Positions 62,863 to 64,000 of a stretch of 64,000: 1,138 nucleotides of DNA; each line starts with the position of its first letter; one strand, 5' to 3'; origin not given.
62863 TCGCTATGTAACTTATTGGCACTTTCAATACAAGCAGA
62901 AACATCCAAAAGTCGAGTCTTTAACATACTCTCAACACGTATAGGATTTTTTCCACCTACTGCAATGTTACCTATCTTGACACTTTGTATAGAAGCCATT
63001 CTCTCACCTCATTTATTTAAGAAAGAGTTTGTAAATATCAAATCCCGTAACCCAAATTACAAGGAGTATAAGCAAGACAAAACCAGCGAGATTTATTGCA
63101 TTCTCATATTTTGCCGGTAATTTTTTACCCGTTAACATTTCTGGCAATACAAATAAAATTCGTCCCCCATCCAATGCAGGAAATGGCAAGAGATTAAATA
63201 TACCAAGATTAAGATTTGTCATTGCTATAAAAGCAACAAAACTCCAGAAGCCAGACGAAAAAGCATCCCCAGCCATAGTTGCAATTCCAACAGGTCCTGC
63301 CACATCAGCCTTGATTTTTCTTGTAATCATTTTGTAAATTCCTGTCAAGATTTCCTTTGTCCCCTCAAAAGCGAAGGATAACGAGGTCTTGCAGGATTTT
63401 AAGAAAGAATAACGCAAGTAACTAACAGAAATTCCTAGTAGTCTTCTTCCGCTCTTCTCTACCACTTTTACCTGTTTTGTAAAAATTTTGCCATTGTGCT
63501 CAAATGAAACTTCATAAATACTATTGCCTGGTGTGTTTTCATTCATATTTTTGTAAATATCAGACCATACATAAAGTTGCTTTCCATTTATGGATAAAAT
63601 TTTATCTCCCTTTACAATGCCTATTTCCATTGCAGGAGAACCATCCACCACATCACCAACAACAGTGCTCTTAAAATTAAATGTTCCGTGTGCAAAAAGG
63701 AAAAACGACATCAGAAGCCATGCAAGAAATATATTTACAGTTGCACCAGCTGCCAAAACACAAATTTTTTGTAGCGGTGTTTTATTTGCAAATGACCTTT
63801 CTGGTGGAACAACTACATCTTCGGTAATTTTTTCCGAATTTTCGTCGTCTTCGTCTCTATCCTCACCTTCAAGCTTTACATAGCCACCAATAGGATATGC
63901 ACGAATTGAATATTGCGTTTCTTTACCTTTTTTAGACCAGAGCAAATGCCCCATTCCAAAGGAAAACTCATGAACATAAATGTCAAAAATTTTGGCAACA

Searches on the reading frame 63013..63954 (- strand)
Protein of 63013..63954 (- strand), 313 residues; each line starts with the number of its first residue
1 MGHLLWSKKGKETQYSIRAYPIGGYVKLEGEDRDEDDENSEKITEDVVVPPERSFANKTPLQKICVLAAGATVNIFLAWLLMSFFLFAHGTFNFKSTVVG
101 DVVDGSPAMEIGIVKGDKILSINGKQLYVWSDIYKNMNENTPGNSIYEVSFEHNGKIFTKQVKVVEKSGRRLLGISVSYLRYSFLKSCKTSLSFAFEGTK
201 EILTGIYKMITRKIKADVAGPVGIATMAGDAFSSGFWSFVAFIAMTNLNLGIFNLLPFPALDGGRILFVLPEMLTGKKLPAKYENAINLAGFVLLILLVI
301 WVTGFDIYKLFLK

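Call 59: find_encoding_contigs(protein=window:63013-63954:-, flank=10000, max_places=3)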
Protein window:63013-63954:- (313 aa): no gene with exactly this product is on record in the collection.
